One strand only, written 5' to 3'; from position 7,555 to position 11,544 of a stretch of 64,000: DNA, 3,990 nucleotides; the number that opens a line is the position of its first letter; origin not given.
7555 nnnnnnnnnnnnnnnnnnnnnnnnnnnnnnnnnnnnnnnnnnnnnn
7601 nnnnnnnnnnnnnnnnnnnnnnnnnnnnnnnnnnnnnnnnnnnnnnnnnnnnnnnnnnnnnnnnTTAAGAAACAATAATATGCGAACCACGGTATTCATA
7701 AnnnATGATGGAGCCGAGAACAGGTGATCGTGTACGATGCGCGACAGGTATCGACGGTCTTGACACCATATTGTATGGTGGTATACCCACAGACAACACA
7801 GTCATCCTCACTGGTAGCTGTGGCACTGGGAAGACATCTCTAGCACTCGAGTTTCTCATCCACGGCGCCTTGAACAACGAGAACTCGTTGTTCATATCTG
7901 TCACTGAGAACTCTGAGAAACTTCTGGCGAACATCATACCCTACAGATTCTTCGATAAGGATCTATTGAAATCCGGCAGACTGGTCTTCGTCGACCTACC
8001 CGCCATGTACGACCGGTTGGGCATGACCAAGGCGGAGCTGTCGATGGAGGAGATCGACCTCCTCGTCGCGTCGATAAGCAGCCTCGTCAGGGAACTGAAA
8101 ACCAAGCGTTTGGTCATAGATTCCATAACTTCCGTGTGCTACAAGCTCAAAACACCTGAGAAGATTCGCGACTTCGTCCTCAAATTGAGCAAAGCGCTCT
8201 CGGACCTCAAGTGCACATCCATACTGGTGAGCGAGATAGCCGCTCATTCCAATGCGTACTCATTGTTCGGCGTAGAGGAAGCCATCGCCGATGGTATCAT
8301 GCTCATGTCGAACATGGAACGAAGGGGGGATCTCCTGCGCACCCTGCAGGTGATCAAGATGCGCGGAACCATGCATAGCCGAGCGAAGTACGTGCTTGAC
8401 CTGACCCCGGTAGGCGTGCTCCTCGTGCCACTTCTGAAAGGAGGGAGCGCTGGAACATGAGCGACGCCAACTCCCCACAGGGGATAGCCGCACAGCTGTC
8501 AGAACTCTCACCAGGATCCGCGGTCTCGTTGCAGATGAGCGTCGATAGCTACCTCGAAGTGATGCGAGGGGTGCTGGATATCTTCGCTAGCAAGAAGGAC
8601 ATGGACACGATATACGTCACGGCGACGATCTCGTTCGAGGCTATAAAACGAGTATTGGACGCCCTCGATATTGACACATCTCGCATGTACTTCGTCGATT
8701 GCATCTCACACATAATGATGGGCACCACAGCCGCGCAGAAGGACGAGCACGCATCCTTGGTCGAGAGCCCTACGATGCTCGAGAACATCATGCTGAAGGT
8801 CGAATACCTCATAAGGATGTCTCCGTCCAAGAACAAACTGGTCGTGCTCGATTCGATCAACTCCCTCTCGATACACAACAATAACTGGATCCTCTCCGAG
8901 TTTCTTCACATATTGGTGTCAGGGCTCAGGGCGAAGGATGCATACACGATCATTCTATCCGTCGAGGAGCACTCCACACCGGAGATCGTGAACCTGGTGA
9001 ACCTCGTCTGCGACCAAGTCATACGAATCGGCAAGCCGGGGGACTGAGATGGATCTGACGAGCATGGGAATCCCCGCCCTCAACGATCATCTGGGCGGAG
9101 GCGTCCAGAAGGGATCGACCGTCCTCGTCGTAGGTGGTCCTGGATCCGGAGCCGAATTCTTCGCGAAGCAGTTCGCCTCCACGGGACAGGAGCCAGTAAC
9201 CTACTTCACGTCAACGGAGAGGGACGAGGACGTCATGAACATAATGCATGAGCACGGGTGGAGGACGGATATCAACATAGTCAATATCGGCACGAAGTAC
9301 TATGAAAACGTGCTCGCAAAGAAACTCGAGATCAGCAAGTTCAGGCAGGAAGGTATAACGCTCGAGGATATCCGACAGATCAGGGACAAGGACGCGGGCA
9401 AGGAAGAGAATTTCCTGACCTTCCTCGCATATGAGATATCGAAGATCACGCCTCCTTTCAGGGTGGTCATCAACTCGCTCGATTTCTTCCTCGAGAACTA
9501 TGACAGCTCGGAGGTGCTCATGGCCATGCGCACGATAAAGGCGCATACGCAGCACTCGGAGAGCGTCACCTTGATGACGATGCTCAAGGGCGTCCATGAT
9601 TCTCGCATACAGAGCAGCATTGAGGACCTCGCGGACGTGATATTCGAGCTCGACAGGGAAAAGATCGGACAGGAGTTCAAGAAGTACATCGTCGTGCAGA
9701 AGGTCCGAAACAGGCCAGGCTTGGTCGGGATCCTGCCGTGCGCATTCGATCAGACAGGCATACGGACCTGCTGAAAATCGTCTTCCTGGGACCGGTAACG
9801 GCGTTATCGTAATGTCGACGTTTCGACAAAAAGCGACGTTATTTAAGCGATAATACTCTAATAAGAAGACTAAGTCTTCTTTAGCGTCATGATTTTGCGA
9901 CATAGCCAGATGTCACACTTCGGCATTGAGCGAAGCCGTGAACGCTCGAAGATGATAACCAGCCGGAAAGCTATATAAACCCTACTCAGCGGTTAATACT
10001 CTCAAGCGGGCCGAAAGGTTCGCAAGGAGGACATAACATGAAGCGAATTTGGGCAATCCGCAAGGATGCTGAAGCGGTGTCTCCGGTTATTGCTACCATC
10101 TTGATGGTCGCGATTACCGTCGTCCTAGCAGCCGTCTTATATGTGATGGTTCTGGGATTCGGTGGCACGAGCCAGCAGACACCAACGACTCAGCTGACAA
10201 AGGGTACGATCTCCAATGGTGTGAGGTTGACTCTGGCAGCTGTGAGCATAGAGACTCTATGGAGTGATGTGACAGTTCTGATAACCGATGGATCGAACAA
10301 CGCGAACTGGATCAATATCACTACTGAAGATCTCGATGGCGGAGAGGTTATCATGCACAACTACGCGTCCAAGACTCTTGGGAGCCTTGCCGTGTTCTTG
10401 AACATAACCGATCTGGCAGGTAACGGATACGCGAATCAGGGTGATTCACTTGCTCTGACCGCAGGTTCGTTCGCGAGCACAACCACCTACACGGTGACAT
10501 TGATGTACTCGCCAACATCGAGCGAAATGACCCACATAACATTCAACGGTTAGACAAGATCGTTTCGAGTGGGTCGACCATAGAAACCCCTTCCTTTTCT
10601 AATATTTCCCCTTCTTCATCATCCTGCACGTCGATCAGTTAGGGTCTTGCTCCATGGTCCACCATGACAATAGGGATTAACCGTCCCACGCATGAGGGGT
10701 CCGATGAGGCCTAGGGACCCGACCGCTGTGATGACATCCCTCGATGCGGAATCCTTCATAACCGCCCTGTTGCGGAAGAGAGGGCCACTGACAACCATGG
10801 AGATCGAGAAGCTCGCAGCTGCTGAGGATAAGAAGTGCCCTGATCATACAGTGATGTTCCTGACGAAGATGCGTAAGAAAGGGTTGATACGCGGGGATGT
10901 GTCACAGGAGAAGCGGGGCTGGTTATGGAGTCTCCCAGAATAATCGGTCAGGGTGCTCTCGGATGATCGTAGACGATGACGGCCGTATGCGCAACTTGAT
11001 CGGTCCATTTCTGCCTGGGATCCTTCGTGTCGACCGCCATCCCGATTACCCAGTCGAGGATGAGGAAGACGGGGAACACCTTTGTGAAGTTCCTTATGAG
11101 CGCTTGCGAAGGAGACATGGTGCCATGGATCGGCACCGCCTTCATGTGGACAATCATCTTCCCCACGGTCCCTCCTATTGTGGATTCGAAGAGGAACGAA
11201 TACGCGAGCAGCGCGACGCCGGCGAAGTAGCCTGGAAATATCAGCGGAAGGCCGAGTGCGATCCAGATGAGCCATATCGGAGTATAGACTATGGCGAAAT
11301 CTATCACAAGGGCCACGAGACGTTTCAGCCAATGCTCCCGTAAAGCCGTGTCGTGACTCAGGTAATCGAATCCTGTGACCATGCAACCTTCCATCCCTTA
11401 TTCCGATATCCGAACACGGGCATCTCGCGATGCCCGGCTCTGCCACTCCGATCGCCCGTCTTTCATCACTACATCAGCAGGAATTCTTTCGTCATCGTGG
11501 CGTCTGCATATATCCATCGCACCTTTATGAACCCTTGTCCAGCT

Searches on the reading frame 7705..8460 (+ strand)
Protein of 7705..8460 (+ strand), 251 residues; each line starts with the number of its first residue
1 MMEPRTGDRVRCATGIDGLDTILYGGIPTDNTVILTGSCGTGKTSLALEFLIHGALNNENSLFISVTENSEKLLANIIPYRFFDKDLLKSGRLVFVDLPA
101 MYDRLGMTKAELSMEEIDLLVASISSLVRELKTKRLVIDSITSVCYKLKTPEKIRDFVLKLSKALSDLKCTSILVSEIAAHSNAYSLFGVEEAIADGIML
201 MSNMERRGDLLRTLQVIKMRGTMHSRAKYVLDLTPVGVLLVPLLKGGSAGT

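Call 21: search_protein_families(library=pfam, proteins=[window:7705-8460:+], max_evalue=0.001)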
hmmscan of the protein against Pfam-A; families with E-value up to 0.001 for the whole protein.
window:7705-8460:+ (251 aa): 4 families
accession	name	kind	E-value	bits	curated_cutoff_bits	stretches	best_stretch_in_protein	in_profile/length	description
PF06745.19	ATPase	-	3.5e-53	180.8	26.6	1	13-241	2-227/231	KaiC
PF13481.12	AAA_25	-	4.9e-06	26.7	27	1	19-146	22-157/195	AAA domain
PF03796.21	DnaB_C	-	1.9e-05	24.6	27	1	13-145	3-142/255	DnaB-like helicase C terminal domain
PF20720.3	nSTAND3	-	0.00042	20.5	27.2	0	29-75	16-59/155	Novel STAND NTPase 3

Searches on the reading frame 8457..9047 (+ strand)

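Call 21: search_protein_families(library=pfam, proteins=[window:8457-9047:+], max_evalue=0.001)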
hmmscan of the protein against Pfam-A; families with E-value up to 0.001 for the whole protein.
window:8457-9047:+ (196 aa): 2 families
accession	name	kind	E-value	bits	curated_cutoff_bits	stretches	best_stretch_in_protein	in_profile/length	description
PF06745.19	ATPase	-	2.8e-07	30.6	26.6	1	45-192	45-188/231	KaiC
PF23365.1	DUF7090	-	5.4e-05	23.4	27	1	46-195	39-186/192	Family of unknown function (DUF7090)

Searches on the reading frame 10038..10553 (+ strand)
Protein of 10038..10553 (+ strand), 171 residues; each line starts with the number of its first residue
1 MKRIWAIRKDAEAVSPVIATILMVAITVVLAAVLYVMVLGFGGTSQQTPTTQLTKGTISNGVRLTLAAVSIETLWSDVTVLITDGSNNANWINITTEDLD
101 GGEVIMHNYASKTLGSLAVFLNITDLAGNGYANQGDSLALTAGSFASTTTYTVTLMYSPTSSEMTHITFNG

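Call 21: search_protein_families(library=pfam, proteins=[window:10038-10553:+], max_evalue=0.001)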
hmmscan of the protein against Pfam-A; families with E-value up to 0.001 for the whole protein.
window:10038-10553:+ (171 aa): 1 family
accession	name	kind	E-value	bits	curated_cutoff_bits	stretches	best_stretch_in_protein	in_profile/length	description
PF07790.16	Pilin_N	-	3e-12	47.6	25.2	1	12-66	1-56/78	Archaeal Type IV pilin, N-terminal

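Call 29: search_solved_structures(query=window:10038-10553:+, max_evalue=1, show_alignments=2)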
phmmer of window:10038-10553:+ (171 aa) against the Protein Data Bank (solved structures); distinct sequences matched with E-value up to 1: 6.
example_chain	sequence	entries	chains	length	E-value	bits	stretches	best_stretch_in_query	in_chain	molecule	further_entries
8fj5_A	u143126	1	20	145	1.3e-06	31.7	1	7-94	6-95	Pilin_N domain-containing protein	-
9myg_A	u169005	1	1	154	3.1e-05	27.2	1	11-108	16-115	Archaeal Type IV pilin N-terminal domain-containing protein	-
8gi2_A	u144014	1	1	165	0.0002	24.6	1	10-46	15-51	Natrinema pilin, PilA2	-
8rey_M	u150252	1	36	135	0.00037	23.7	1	14-86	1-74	Flagellin-like protein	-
5kyh_A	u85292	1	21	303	0.22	14.7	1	14-54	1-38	Iho670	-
3j1r_A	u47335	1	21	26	0.82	12.8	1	14-38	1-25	archaeal adhesion filament core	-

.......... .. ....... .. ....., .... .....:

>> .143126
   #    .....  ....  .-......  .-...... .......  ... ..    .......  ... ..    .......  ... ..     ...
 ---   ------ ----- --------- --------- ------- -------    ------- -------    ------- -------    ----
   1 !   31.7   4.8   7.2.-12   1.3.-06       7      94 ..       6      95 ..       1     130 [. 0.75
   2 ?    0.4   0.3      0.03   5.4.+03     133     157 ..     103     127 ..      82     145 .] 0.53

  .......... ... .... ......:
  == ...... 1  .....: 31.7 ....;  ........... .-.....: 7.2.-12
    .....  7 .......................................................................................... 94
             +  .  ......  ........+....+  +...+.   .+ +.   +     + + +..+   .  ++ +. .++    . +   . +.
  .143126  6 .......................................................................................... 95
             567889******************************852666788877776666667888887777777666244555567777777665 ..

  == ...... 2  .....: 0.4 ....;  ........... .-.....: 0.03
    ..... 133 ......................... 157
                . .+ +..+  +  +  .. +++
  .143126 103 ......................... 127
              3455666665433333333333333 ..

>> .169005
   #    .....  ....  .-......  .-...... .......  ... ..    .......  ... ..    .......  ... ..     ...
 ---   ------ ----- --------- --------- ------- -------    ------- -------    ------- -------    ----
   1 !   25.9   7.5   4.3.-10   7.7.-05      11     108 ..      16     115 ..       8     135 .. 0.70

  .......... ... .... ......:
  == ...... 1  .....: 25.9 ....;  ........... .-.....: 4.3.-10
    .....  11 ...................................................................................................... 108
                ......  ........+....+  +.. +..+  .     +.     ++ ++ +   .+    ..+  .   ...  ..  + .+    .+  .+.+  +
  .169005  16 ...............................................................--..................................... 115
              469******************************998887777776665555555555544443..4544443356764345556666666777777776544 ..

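Call 52: find_encoding_contigs(protein=window:10038-10553:+, flank=10000, max_places=4)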
Protein window:10038-10553:+ (171 aa): no gene with exactly this product is on record in the collection.

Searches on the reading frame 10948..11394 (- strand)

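Call 21: search_protein_families(library=pfam, proteins=[window:10948-11394:-], max_evalue=0.001)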
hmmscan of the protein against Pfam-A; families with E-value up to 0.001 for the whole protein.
window:10948-11394:- (148 aa): 1 family
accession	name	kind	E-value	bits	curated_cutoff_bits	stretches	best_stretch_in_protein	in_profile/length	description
PF06271.18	RDD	-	1.1e-11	45.7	24.1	1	21-135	3-136/137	RDD family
